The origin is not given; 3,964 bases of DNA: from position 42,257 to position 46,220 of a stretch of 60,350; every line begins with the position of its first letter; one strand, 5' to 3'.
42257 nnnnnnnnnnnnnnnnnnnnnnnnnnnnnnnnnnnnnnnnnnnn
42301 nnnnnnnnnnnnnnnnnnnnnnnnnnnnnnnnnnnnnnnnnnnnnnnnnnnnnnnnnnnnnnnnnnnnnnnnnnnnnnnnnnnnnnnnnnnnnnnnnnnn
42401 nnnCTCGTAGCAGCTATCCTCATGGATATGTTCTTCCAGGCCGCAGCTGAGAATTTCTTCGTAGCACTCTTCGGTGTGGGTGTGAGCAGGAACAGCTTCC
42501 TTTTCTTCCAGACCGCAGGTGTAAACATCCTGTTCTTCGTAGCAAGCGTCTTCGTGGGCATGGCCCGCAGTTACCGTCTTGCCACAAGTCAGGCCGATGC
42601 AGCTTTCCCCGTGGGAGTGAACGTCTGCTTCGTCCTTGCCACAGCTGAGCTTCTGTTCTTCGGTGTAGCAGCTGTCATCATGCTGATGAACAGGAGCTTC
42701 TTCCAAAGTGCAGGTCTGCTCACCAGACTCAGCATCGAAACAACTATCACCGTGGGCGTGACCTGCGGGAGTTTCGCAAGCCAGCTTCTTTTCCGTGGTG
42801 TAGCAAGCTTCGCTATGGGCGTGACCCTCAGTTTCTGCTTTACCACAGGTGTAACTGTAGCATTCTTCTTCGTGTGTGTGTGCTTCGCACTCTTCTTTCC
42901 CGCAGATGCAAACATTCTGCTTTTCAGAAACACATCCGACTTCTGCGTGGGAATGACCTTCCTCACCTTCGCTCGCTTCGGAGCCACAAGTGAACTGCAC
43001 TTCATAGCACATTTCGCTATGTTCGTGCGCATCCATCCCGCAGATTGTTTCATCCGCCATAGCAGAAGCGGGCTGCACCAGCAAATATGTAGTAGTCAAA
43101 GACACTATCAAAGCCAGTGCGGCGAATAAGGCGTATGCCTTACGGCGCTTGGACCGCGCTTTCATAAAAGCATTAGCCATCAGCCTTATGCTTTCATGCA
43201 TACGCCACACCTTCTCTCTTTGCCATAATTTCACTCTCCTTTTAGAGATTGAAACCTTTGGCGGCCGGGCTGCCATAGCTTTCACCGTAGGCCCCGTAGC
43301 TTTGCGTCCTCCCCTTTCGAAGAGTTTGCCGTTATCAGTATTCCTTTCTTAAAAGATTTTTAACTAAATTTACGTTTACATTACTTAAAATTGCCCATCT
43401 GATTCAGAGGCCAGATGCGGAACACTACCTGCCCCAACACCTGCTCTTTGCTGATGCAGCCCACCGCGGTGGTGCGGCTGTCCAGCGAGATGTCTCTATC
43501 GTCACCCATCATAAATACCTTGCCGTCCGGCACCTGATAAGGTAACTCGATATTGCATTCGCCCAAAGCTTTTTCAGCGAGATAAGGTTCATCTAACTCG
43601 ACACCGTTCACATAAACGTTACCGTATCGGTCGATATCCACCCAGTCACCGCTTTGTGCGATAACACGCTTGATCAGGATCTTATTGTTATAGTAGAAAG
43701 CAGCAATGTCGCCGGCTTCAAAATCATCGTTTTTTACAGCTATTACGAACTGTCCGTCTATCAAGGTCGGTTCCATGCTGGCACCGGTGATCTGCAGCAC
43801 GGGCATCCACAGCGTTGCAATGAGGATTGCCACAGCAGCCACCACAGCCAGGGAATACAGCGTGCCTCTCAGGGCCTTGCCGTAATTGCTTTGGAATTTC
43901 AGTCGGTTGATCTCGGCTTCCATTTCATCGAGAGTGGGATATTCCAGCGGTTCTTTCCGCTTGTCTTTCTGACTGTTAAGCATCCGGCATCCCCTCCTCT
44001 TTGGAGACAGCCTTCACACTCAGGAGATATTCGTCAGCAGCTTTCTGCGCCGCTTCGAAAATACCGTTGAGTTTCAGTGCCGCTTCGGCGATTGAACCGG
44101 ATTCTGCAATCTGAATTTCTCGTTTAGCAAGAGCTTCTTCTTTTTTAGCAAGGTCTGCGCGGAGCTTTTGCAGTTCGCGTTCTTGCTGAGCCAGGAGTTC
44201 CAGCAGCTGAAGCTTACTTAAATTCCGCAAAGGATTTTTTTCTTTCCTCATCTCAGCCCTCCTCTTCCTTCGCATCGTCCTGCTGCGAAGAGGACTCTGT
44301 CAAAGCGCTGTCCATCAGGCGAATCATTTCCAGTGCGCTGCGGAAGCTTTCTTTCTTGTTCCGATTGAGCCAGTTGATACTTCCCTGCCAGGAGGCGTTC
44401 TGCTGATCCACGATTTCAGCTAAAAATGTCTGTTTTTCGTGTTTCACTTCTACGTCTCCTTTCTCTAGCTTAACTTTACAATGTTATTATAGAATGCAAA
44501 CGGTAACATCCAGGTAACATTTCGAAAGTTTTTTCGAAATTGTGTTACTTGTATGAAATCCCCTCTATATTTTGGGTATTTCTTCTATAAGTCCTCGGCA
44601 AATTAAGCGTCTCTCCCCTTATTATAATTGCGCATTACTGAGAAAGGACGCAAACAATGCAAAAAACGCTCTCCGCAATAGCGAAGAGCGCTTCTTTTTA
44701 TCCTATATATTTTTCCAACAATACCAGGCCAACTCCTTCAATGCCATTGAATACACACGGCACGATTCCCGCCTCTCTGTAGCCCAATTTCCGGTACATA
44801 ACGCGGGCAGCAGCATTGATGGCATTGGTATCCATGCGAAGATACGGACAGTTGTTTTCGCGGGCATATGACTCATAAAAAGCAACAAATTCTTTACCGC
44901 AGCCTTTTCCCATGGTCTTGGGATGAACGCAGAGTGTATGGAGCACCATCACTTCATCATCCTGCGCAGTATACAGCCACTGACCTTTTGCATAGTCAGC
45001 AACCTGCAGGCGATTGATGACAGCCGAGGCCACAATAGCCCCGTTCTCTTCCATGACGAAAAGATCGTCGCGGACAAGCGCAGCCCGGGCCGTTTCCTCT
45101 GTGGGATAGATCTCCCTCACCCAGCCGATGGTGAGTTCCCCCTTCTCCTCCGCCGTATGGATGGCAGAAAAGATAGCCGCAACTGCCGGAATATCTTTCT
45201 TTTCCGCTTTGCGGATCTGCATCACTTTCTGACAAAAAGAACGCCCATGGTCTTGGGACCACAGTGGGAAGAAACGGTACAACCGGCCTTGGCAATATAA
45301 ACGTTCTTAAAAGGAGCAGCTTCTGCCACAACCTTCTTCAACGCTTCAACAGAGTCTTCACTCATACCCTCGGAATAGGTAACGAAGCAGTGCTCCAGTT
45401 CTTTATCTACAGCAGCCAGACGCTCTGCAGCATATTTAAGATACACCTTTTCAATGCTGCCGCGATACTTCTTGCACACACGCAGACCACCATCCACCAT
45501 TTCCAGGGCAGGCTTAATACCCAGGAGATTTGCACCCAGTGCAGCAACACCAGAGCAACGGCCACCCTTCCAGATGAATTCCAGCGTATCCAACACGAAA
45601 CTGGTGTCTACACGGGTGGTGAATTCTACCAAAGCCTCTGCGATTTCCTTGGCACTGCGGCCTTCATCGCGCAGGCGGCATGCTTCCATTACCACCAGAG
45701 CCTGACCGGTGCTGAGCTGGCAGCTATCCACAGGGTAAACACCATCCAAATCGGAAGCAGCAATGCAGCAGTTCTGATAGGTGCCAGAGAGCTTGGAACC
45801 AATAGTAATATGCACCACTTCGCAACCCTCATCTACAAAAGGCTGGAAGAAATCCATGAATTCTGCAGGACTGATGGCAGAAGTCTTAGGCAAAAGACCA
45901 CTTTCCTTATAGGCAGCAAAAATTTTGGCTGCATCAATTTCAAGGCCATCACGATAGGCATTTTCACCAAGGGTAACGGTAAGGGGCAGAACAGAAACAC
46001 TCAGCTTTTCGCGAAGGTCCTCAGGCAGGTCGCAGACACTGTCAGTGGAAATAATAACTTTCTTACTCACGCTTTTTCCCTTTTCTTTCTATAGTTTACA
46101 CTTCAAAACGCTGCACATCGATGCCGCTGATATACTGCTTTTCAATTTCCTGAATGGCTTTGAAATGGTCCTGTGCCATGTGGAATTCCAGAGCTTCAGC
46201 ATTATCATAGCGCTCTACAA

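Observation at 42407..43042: Ten tandem Cys2-His2 knuckle repeats (C-G-x(3-9)-H-x-H-x3-C-[YF]) at the mature N-terminus of the pilus tip protein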

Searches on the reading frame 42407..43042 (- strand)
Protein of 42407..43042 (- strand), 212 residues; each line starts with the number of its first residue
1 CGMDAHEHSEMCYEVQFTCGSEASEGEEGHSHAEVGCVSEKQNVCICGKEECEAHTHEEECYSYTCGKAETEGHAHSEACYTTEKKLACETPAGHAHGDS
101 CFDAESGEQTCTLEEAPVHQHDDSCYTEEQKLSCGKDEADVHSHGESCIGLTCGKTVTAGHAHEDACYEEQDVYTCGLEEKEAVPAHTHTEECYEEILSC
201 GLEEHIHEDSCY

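Call 81: find_encoding_contigs(protein=P0054, flank=7000, max_places=1)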
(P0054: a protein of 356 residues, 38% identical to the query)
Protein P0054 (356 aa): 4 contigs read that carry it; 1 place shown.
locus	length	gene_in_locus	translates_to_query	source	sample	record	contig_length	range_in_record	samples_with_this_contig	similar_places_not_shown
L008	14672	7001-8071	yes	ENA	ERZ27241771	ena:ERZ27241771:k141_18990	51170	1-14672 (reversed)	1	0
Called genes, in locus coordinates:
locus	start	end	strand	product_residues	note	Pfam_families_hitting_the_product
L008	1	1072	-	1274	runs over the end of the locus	PF13306:LRR_5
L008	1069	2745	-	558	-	PF00512:HisKA, PF02518:HATPase_c, PF00072:Response_reg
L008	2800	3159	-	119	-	PF01627:Hpt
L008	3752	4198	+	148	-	-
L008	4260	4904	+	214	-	-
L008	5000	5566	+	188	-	-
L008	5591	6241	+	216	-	PF12389:Peptidase_M73 (weak)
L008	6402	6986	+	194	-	-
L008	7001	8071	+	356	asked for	-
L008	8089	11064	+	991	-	PF13519:VWA_2 (faint), PF00092:VWA (weak)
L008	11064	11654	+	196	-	-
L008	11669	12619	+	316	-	-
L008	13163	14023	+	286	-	PF00188:CAP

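Call 82: find_encoding_contigs(protein=P0025, flank=7000, max_places=1)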
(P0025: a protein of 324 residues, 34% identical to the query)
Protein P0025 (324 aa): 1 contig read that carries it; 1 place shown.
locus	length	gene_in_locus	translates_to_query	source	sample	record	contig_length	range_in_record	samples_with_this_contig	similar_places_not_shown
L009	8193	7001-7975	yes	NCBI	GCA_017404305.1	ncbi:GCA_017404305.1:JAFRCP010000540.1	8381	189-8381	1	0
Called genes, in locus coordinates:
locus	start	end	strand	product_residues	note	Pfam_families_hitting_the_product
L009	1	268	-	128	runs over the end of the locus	-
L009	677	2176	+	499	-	PF00239:Resolvase, PF07508:Recombinase, PF13408:Zn_ribbon_recom (weak)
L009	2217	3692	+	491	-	PF00239:Resolvase, PF07508:Recombinase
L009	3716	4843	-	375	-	PF00990:GGDEF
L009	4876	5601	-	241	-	PF00485:PRK (weak)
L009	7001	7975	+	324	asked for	-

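Call 83: search_protein_families(library=ncbifam, proteins=[L008:3752-4198:+, L008:4260-4904:+, L008:5000-5566:+, L008:5591-6241:+, L008:6402-6986:+, L008:8089-11064:+, L008:11064-11654:+, L008:11669-12619:+], max_evalue=0.01)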
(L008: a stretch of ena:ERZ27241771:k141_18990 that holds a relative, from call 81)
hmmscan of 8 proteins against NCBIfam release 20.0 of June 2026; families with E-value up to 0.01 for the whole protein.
L008:3752-4198:+ (148 aa): 2 families
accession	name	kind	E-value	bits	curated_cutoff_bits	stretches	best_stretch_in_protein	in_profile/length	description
NF046067.1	SigPepSipWBacil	equivalog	2.7e-27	95.6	190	1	1-136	48-181/189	signal peptidase I SipW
TIGR02228.1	sigpep_I_arch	equivalog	1.6e-23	83.4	51.85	1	1-114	41-153/158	signal peptidase I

L008:4260-4904:+ (214 aa): 1 family
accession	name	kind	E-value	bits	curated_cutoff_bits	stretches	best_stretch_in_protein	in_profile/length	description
TIGR04088.1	cognate_SipW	domain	3.3e-05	23.9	19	1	13-44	3-34/34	SipW-dependent-type signal peptide-containing protein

L008:5000-5566:+ (188 aa): 1 family
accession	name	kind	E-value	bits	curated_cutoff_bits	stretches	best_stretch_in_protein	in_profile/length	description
TIGR04088.1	cognate_SipW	domain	0.00021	21.4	19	1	9-42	1-33/34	SipW-dependent-type signal peptide-containing protein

L008:5591-6241:+ (216 aa): 3 families
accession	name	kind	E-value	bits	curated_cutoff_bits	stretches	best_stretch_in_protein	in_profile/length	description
TIGR04090.1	exp_by_SipW_IV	subfamily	5.6e-14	52.5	60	1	10-167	6-175/241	BsaA family SipW-dependent biofilm matrix protein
TIGR04088.1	cognate_SipW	domain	7.7e-11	41.8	19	1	10-42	2-34/34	SipW-dependent-type signal peptide-containing protein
NF046066.1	BioflmMtrxTasA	equivalog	0.0018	17.8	450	1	3-77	4-78/264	biofilm matrix protein TasA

L008:6402-6986:+ (194 aa): 2 families
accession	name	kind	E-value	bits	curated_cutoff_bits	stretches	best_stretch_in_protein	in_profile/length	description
TIGR04090.1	exp_by_SipW_IV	subfamily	6.4e-15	55.5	60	2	3-99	1-84/241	BsaA family SipW-dependent biofilm matrix protein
TIGR04088.1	cognate_SipW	domain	1.7e-06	28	19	1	8-40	1-33/34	SipW-dependent-type signal peptide-containing protein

L008:8089-11064:+ (991 aa): 0 families

L008:11064-11654:+ (196 aa): 1 family
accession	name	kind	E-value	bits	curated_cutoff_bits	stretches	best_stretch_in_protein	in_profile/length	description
TIGR04090.1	exp_by_SipW_IV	subfamily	7.7e-07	29.1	60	1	28-93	7-79/241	BsaA family SipW-dependent biofilm matrix protein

L008:11669-12619:+ (316 aa): 0 families

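Call 84: search_protein_families(library=ncbifam, proteins=[P0054, P0025], max_evalue=0.01)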
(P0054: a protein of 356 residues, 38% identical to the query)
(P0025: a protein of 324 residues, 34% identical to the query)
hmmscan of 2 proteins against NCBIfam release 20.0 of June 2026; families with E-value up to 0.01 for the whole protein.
P0054 (356 aa): 0 families

P0025 (324 aa): 0 families

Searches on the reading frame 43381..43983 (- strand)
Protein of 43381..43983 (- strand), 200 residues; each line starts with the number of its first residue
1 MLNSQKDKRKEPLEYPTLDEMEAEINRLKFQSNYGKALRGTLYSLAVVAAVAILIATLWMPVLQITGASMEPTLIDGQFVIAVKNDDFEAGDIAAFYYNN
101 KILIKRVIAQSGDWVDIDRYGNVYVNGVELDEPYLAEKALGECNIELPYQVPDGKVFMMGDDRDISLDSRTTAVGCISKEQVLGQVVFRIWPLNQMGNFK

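Call 3: search_protein_families(library=pfam, proteins=[window:43381-43983:-], max_evalue=1)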
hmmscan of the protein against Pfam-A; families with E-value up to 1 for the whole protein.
window:43381-43983:- (200 aa): 3 families
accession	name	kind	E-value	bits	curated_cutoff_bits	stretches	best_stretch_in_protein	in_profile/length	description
PF10502.14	Peptidase_S26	-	1.4e-33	116.6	22.9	1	42-191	5-168/168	Signal peptidase, peptidase S26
PF00717.28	Peptidase_S24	-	3.7e-07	30.3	23.3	1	62-112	37-87/116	Peptidase S24-like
PF14557.12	AphA_like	-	0.0036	17.5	27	1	38-87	21-69/174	Putative AphA-like transcriptional regulator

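Call 4: search_protein_families(library=ncbifam, proteins=[window:43381-43983:-], max_evalue=1)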
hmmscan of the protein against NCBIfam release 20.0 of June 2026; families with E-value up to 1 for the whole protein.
window:43381-43983:- (200 aa): 8 families
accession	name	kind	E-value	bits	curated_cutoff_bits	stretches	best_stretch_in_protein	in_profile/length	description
TIGR02227.1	sigpep_I_bact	equivalog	4.4e-35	121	47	1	44-194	4-162/162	signal peptidase I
NF008114.0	PRK10861.1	equivalog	1.4e-09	37.7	277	2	149-187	262-298/324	signal peptidase I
TIGR02771.1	TraF_Ti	equivalog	3.8e-06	26.6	100.25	1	102-186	83-165/171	conjugative transfer signal peptidase TraF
TIGR02754.1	sod_Ni_protease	equivalog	1.8e-05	25.1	63.25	2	150-187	54-89/90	nickel-type superoxide dismutase maturation protease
TIGR02228.1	sigpep_I_arch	equivalog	1.9e-05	24.6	51.85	1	47-109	17-84/158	signal peptidase I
NF010459.0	PRK13884.1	subfamily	0.00046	19.7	156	1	101-184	86-170/178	conjugal transfer peptidase TraF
TIGR00498.1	lexA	equivalog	0.0089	15.6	110.95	1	62-115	117-170/203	transcriptional repressor LexA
NF010412.0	PRK13838.1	subfamily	0.082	12.3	186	1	103-184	89-167/177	conjugal transfer pilin processing protease TraF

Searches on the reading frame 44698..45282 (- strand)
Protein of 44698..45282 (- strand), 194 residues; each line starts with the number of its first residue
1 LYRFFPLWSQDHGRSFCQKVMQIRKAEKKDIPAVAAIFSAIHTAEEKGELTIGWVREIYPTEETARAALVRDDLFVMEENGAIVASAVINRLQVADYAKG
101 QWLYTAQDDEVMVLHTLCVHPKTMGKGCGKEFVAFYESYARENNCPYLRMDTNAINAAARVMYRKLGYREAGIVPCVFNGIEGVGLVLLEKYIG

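Call 45: search_protein_families(library=pfam, proteins=[window:44698-45282:-], max_evalue=0.01)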
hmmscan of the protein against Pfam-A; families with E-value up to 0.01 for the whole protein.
window:44698-45282:- (194 aa): 7 families
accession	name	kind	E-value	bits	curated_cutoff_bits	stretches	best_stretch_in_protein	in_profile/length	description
PF00583.31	Acetyltransf_1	-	7.3e-11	42.8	20.7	1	67-168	28-116/116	Acetyltransferase (GNAT) family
PF13508.13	Acetyltransf_7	-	2.1e-09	38.1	27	1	73-170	4-84/84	Acetyltransferase (GNAT) domain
PF13673.13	Acetyltransf_10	-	3.8e-07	30.6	23.6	1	112-185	52-123/128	Acetyltransferase (GNAT) domain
PF13527.13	Acetyltransf_9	-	0.00029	21.3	25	1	22-169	1-125/127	Acetyltransferase (GNAT) domain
PF14542.12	Acetyltransf_CG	-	0.0012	19.3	30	1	98-144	11-57/80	GCN5-related N-acetyl-transferase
PF08445.16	FR47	-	0.0014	19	22.1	1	112-171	22-80/86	FR47-like protein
PF13302.13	Acetyltransf_3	-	0.0026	18.9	25.4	1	23-169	4-138/138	Acetyltransferase (GNAT) domain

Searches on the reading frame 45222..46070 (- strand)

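Call 45: search_protein_families(library=pfam, proteins=[window:45222-46070:-], max_evalue=0.01)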
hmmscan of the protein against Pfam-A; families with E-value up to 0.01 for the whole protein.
window:45222-46070:- (282 aa): 2 families
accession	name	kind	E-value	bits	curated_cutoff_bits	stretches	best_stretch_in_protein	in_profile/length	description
PF02645.21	DegV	-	6.3e-65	219.7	27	1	5-281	2-279/280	Uncharacterised protein, DegV family COG1307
PF13684.11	FakA-like_C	-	0.00017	21.5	23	1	84-257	48-199/216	Fatty acid kinase subunit A-like, C-terminal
